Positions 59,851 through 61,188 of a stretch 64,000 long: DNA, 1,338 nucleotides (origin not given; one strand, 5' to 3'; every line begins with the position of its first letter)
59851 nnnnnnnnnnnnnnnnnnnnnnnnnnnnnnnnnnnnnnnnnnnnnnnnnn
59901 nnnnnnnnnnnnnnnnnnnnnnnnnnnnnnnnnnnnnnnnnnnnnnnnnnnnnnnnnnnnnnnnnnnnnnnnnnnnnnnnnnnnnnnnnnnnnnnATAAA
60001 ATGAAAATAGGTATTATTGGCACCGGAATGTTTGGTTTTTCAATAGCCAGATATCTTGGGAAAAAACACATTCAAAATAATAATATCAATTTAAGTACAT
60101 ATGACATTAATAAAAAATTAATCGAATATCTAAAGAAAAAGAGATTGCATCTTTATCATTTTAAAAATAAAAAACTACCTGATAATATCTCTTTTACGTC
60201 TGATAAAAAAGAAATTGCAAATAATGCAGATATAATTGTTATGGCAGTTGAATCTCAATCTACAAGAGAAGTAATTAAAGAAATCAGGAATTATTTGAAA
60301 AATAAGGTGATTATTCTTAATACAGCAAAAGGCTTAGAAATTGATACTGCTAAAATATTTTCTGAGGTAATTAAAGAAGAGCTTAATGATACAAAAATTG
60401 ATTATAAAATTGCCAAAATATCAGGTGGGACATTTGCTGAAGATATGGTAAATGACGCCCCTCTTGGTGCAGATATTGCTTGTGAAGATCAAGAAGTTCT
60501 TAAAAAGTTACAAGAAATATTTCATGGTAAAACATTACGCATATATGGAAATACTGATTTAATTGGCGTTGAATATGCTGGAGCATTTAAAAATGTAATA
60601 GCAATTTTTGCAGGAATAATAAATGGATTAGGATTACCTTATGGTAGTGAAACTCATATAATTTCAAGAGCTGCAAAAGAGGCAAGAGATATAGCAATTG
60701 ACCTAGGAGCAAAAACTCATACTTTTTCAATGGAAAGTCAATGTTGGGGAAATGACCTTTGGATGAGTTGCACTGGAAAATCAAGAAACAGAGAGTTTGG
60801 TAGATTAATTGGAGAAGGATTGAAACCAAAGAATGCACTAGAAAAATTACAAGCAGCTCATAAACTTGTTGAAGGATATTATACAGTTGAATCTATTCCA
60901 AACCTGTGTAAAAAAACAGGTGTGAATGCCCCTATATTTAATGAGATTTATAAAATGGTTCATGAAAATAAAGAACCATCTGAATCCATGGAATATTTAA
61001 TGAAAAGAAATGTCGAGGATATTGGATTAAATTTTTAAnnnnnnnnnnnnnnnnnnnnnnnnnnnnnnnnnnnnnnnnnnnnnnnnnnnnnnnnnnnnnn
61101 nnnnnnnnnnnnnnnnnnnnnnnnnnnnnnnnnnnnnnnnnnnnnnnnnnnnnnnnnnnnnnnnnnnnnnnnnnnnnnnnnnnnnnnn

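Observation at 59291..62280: Teichoic-acid-like glycerol-phosphate module (cytidylyltransferase + GpsA + TagF-like polymerase) in a probably archaeal genome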

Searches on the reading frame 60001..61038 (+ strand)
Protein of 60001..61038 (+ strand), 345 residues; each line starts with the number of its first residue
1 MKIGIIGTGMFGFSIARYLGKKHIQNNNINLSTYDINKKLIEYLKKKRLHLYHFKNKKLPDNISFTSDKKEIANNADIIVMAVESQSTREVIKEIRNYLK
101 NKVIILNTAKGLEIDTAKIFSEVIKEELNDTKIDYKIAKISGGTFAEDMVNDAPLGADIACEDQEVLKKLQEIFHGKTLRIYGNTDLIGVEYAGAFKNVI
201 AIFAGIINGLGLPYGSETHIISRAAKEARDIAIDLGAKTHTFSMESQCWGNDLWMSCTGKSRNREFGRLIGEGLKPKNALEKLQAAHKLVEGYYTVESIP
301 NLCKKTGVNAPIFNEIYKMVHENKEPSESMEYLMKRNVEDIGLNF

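Call 6: search_protein_families(library=pfam, proteins=[window:60001-61038:+], max_evalue=0.01)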
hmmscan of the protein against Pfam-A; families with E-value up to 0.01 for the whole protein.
window:60001-61038:+ (345 aa): 13 families
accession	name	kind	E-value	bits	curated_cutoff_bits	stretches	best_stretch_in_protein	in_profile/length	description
PF07479.19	NAD_Gly3P_dh_C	-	1.1e-35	123.4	25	1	186-330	1-141/142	NAD-dependent glycerol-3-phosphate dehydrogenase C-terminus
PF01210.29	NAD_Gly3P_dh_N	-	6.4e-32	111.2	23.1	1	2-166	1-157/158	NAD-dependent glycerol-3-phosphate dehydrogenase N-terminus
PF20618.3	GPD_NAD_C_bact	-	8.7e-11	42.7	27.6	1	252-316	5-66/66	Bacterial GPD, NAD-dependent C-terminal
PF03807.23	F420_oxidored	-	1.1e-10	42.4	21.6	1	2-105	1-89/94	NADP oxidoreductase coenzyme F420-dependent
PF03446.21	NAD_binding_2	-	9.8e-07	29.4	21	1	2-143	1-122/161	NAD binding domain of 6-phosphogluconate dehydrogenase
PF03721.20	UDPG_MGDP_dh_N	-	1.9e-06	28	27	1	1-138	1-150/187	UDP-glucose/GDP-mannose dehydrogenase family, NAD binding domain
PF02558.23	ApbA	-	2.5e-06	27.6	22.2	1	3-113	1-104/150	Ketopantoate reductase PanE/ApbA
PF01118.30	Semialdhyde_dh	-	6.4e-06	27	26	1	2-128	1-118/121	Semialdehyde dehydrogenase, NAD binding domain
PF02737.24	3HCDH_N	-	1.6e-05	25.4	22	1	2-115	1-120/180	3-hydroxyacyl-CoA dehydrogenase, NAD binding domain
PF02826.25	2-Hacid_dh_C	-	0.00014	21.7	25.1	1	38-134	49-152/178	D-isomer specific 2-hydroxyacid dehydrogenase, NAD binding domain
PF03720.21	UDPG_MGDP_dh_C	-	0.0039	18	30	1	43-105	29-95/103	UDP-glucose/GDP-mannose dehydrogenase family, UDP binding domain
PF01488.26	Shikimate_DH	-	0.0058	17.1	24.3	0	2-89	14-89/138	Shikimate / quinate 5-dehydrogenase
PF02153.23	PDH_N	-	0.0069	16.3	26.5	0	62-108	31-78/154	Prephenate dehydrogenase, nucleotide-binding domain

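Call 7: search_protein_families(library=ncbifam, proteins=[window:60001-61038:+], max_evalue=0.01)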
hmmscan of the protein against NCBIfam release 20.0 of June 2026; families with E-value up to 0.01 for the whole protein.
window:60001-61038:+ (345 aa): 42 families (the best 25 are shown)
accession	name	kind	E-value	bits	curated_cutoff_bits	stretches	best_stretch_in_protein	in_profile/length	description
NF000942.0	PRK00094.1-4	subfamily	4.1e-78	262.9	257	1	1-338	3-329/334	NAD(P)H-dependent glycerol-3-phosphate dehydrogenase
NF000941.0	PRK00094.1-3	equivalog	8e-71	239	423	1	2-338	3-329/336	NAD(P)H-dependent glycerol-3-phosphate dehydrogenase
NF000940.0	PRK00094.1-2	subfamily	2.3e-60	204.8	202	1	1-338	1-325/330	NAD(P)H-dependent glycerol-3-phosphate dehydrogenase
NF000939.0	PRK00094.1-1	equivalog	7e-59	199.6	473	1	2-338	7-332/339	NAD(P)H-dependent glycerol-3-phosphate dehydrogenase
NF000946.0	PRK00094.2-4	equivalog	1.4e-52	178.8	455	1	2-338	6-329/342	NAD(P)H-dependent glycerol-3-phosphate dehydrogenase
NF011213.0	PRK14620.1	equivalog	1.1e-50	172.7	478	1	1-325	1-316/326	NAD(P)H-dependent glycerol-3-phosphate dehydrogenase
NF009098.0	PRK12439.1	equivalog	2e-47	162.3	436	1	2-336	9-330/341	NAD(P)H-dependent glycerol-3-phosphate dehydrogenase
TIGR03376.1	glycerol3P_DH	equivalog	1.2e-46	159.4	285.5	1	2-330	1-339/342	glycerol-3-phosphate dehydrogenase (NAD(+))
NF011211.0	PRK14618.1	equivalog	2.3e-44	151.9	489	1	2-338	6-325/328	NAD(P)H-dependent glycerol-3-phosphate dehydrogenase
NF011212.0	PRK14619.1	equivalog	5.5e-44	150.6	377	1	68-338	41-304/309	NAD(P)H-dependent glycerol-3-phosphate dehydrogenase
NF000944.0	PRK00094.2-2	equivalog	1.9e-42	145.4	603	1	1-335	21-341/371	NAD(P)H-dependent glycerol-3-phosphate dehydrogenase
NF000943.0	PRK00094.2-1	equivalog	4.6e-40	138.1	400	1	1-336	1-295/296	NAD(P)H-dependent glycerol-3-phosphate dehydrogenase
NF000947.0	PRK00094.2-5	equivalog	1.4e-35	123.3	251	1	1-323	5-317/323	NAD(P)H-dependent glycerol-3-phosphate dehydrogenase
NF000945.0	PRK00094.2-3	equivalog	2.6e-28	99.7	491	1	1-335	1-348/352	NAD(P)H-dependent glycerol-3-phosphate dehydrogenase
NF006083.0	PRK08229.1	equivalog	3.5e-11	42.6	371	1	37-194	33-185/341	2-dehydropantoate 2-reductase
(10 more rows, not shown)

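Call 15: list_cluster_members(proteins=[P0001, window:60001-61038:+, window:59291-59995:+, window:32960-34558:-, window:6063-7688:-, P0017, P0038, P0057])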
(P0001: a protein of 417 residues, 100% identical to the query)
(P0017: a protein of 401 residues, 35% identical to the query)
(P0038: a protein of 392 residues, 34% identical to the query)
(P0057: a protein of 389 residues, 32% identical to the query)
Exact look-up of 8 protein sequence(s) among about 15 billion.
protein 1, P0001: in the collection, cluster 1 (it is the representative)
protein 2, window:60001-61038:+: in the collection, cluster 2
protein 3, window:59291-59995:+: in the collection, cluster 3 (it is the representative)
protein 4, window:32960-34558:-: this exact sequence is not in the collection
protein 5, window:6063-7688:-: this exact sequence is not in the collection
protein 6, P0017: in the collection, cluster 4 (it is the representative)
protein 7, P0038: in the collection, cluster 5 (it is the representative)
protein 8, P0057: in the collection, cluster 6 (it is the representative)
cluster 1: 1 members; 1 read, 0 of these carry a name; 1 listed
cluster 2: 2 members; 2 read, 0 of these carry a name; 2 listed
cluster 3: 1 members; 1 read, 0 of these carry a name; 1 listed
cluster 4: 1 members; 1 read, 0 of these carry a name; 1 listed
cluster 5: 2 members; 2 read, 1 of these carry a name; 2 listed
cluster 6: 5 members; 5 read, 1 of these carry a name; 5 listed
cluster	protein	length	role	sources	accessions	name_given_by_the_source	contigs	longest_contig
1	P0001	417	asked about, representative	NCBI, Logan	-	-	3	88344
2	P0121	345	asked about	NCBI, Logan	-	-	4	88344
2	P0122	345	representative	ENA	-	-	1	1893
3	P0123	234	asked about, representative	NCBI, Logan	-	-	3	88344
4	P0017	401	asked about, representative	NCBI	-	-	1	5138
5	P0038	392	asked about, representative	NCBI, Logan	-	-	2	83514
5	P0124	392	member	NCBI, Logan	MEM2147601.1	MAG: CDP-glycerol glycerophosphotransferase family protein [Candidatus Bathyarchaeia ...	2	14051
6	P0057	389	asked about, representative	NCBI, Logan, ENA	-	-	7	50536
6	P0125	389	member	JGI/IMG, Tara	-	strand:- start:406 stop:1575 length:1170 start_codon:yes stop_codon:yes gene_type:complete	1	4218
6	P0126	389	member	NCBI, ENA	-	-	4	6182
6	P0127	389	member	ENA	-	-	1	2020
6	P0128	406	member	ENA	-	-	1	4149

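Call 23: search_solved_structures(query=window:60001-61038:+, max_evalue=1e-10, show_alignments=1)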
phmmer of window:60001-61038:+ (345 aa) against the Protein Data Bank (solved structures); distinct sequences matched with E-value up to 1e-10: 12.
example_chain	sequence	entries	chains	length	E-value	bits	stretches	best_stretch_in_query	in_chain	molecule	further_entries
1z82_A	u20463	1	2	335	1.1e-38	136.4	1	31-340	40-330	glycerol-3-phosphate dehydrogenase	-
3k96_A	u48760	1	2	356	1.5e-35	126.1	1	3-337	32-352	Glycerol-3-phosphate dehydrogenase [NAD(P)+]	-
1evy_A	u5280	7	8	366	4.4e-35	124.5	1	4-343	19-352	GLYCEROL-3-PHOSPHATE DEHYDROGENASE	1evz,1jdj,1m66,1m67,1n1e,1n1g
6e8y_A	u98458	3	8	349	1.4e-20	76.8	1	2-331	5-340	Glycerol-3-phosphate dehydrogenase [NAD(+)], cytoplasmic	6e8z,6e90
1x0v_A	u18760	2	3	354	1.5e-20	76.7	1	2-331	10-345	Glycerol-3-phosphate dehydrogenase [NAD+], cytoplasmic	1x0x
1wpq_A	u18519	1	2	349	2.6e-20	75.9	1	2-331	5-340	Glycerol-3-phosphate dehydrogenase [NAD+], cytoplasmic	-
6pyp_A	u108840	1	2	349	5.2e-20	74.9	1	2-331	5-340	Glycerol-3-phosphate dehydrogenase [NAD(+)], cytoplasmic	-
2pla_A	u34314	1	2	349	3.8e-18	68.8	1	1-332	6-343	Glycerol-3-phosphate dehydrogenase 1-like protein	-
1txg_A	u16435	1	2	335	2.3e-17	66.3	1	63-328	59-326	glycerol-3-phosphate dehydrogenase [NAD(P)+]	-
1yj8_A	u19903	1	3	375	1.9e-16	63.3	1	1-341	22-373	glycerol-3-phosphate dehydrogenase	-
4fgw_A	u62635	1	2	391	9.4e-13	51.1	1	2-327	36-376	Glycerol-3-phosphate dehydrogenase [NAD(+)] 1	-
6iuy_A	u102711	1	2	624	3.4e-12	49.3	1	38-333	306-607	Glycerol-3-phosphate dehydrogenase [NAD(+)]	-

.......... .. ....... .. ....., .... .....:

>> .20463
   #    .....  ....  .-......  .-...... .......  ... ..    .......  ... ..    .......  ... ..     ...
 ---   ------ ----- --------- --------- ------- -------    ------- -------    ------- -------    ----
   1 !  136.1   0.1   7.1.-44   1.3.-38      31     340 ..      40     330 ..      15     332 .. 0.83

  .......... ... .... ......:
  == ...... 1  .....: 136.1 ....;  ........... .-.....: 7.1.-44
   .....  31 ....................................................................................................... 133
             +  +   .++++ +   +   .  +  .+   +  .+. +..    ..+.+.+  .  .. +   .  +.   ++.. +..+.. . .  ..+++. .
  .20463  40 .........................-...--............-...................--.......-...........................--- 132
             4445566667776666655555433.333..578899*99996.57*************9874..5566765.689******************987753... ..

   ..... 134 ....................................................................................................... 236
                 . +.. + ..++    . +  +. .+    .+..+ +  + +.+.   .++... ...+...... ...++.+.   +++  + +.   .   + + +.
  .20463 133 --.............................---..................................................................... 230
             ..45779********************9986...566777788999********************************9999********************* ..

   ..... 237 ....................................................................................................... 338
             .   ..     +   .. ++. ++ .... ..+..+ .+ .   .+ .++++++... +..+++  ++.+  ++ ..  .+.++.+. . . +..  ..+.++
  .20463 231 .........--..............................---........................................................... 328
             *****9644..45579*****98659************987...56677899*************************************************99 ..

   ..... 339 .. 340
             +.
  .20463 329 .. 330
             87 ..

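Call 44: search_protein_families(library=pfam, proteins=[L095:4285-6966:+, L097:11297-12697:+, L102:2235-3152:+, L102:3181-4710:+, L100:3244-4080:+, L100:4077-5018:+, L100:5158-6261:+, L100:3-950:+, L091:9006-10082:-, L097:9191-10324:-], max_evalue=0.001)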
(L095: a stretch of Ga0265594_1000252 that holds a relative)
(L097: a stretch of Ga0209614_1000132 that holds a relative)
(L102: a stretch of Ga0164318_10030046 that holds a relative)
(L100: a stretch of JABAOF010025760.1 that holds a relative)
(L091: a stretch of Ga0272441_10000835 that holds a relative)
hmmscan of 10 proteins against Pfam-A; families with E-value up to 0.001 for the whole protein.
L095:4285-6966:+ (894 aa): 2 families
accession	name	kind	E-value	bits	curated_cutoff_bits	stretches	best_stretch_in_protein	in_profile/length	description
PF02516.20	STT3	-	9.5e-37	127.9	24.5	1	52-456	32-370/405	Oligosaccharyl transferase STT3, N-terminal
PF22627.1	AglB_core-like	-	2.9e-28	98.9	27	1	555-672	2-110/111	AglB core domain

L097:11297-12697:+ (467 aa): 1 family
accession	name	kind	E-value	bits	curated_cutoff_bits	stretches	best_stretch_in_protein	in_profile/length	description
PF02516.20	STT3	-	7.7e-35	121.6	24.5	1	52-454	32-368/405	Oligosaccharyl transferase STT3, N-terminal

L102:2235-3152:+ (305 aa): 0 families

L102:3181-4710:+ (509 aa): 2 families
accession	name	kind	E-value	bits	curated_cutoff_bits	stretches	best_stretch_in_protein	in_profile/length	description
PF01943.22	Polysacc_synt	-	1.1e-16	61.5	28.2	1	7-280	2-274/274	Polysaccharide biosynthesis protein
PF13440.11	Polysacc_synt_3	-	2.2e-09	37.5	23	1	43-331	12-293/293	Polysaccharide biosynthesis protein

L100:3244-4080:+ (278 aa): 1 family
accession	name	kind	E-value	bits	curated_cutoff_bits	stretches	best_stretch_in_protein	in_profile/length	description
PF01416.25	PseudoU_synth_1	-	1.1e-22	81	23.3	1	136-235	1-108/108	tRNA pseudouridine synthase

L100:4077-5018:+ (313 aa): 3 families
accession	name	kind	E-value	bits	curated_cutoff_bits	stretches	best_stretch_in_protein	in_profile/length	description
PF24034.1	DUF7343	-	4.7e-13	49.2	27.6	1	248-307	3-61/62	Domain of unknown function (DUF7343)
PF04122.17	CW_binding_2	-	6.2e-09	36.7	24.9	0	99-176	1-63/73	Cell wall binding domain 2 (CWB2)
PF13545.12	HTH_Crp_2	-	0.00034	20.9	27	1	264-298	22-55/70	Crp-like helix-turn-helix domain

L100:5158-6261:+ (367 aa): 1 family
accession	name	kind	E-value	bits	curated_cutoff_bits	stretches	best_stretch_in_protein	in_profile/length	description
PF04007.18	DUF354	-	1.9e-79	267.8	22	1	2-343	3-342/349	Protein of unknown function (DUF354)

L100:3-950:+ (315 aa): 1 family
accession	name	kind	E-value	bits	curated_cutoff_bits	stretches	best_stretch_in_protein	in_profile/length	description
PF01066.26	CDP-OH_P_transf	-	8.3e-13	49.4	22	1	147-290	2-149/152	CDP-alcohol phosphatidyltransferase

L091:9006-10082:- (358 aa): 7 families
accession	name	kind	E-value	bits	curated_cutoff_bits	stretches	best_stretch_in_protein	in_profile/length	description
PF00534.26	Glycos_transf_1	-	8.3e-29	100.8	26.4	1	189-330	14-170/172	Glycosyl transferases group 1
PF13692.12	Glyco_trans_1_4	-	8.5e-26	91.3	27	1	193-318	4-142/142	Glycosyl transferases group 1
PF13439.12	Glyco_transf_4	-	1.1e-13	52.1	28.5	1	15-167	2-166/170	Glycosyltransferase Family 4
PF13524.12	Glyco_trans_1_2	-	3.9e-10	40.3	25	1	214-345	8-142/144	Glycosyl transferase-like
PF20706.3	GT4-conflict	-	2.9e-07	30.2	26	1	254-285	281-312/385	Family 4 Glycosyltransferase in conflict systems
PF13579.12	Glyco_trans_4_4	-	7.5e-05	23.6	29.7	1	66-166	59-158/158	Glycosyl transferase 4-like domain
PF00982.27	Glyco_transf_20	-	0.00021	20.6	32.5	1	243-340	360-462/473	Glycosyltransferase family 20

L097:9191-10324:- (377 aa): 5 families
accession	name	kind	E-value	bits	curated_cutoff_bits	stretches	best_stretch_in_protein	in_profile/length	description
PF00534.26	Glycos_transf_1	-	4e-27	95.3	26.4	1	204-340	12-154/172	Glycosyl transferases group 1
PF13692.12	Glyco_trans_1_4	-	2.4e-23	83.4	27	1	211-341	5-139/142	Glycosyl transferases group 1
PF13439.12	Glyco_transf_4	-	1.6e-13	51.5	28.5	1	98-189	72-169/170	Glycosyltransferase Family 4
PF13579.12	Glyco_trans_4_4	-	2.7e-06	28.2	29.7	1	94-185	67-158/158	Glycosyl transferase 4-like domain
PF13524.12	Glyco_trans_1_2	-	4.5e-05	23.9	25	1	225-368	5-142/144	Glycosyl transferase-like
